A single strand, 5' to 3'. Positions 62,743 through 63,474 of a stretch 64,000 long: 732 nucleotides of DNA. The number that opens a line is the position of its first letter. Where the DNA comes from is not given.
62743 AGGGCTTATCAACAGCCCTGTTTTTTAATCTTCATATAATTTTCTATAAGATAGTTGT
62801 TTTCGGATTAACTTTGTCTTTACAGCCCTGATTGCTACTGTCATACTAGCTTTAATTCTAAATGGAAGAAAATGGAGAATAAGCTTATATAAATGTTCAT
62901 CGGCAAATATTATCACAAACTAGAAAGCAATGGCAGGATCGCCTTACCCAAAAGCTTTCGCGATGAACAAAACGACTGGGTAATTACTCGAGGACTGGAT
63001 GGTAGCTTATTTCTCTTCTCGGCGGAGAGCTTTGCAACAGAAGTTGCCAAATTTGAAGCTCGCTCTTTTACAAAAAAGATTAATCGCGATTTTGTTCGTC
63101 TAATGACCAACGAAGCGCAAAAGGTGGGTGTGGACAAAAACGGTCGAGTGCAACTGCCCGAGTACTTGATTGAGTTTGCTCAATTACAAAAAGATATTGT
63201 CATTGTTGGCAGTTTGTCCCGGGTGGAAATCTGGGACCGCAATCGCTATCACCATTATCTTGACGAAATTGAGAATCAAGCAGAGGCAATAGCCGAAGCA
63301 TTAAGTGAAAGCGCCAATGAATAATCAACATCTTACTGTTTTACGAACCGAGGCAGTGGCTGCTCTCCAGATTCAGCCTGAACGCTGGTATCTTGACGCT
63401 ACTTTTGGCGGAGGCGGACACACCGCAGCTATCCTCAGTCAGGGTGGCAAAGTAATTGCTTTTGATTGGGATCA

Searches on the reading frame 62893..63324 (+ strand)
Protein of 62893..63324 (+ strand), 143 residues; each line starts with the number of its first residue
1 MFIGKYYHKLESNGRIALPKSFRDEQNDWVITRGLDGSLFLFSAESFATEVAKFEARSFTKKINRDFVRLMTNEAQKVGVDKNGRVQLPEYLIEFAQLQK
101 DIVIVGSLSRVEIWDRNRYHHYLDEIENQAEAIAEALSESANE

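Call 28: search_protein_families(library=pfam, proteins=[window:62893-63324:+], max_evalue=10)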
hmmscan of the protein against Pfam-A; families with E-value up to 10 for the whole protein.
window:62893-63324:+ (143 aa): 2 families
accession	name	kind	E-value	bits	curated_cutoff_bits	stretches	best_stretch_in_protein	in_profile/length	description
PF02381.23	MraZ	-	7.1e-27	93.6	23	2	71-135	1-66/72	MraZ protein, putative antitoxin-like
PF12603.13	L_PA-C-like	-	0.0049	17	22.6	1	20-136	48-162/200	RNA-directed RNA polymerase L, PA-C-like domain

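Call 78: find_encoding_contigs(protein=window:62893-63324:+, flank=10000, max_places=1)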
Protein window:62893-63324:+ (143 aa): 7 contigs read that carry it; 1 place shown.
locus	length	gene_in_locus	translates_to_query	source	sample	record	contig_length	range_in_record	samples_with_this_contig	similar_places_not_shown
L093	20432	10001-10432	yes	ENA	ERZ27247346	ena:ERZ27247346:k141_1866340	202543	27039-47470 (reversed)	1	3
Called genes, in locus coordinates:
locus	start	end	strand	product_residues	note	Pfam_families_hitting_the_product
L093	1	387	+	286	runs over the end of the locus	PF00535:Glycos_transf_2, PF13641:Glyco_tranf_2_3, PF13712:Glyco_tranf_2_5 (faint)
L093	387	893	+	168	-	-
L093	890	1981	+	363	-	PF13439:Glyco_transf_4, PF20706:GT4-conflict, PF00534:Glycos_transf_1, PF13692:Glyco_trans_1_4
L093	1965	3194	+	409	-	PF20706:GT4-conflict, PF00534:Glycos_transf_1, PF13692:Glyco_trans_1_4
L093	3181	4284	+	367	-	PF00483:NTP_transferase, PF12804:NTP_transf_3 (weak), PF22640:ManC_GMP_beta-helix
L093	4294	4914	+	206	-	PF02397:Bac_transf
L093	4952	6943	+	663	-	PF13196:DUF4012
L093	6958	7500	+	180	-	PF11967:RecO_N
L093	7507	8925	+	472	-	PF00587:tRNA-synt_2b (weak), PF03129:HGTP_anticodon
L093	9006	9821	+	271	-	-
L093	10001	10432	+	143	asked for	PF02381:MraZ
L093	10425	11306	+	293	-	PF01795:Methyltransf_5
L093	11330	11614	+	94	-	-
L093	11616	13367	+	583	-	PF03717:PBP_dimer, PF00905:Transpeptidase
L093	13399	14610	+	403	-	PF08245:Mur_ligase_M, PF02875:Mur_ligase_C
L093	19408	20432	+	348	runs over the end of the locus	PF00953:Glycos_transf_4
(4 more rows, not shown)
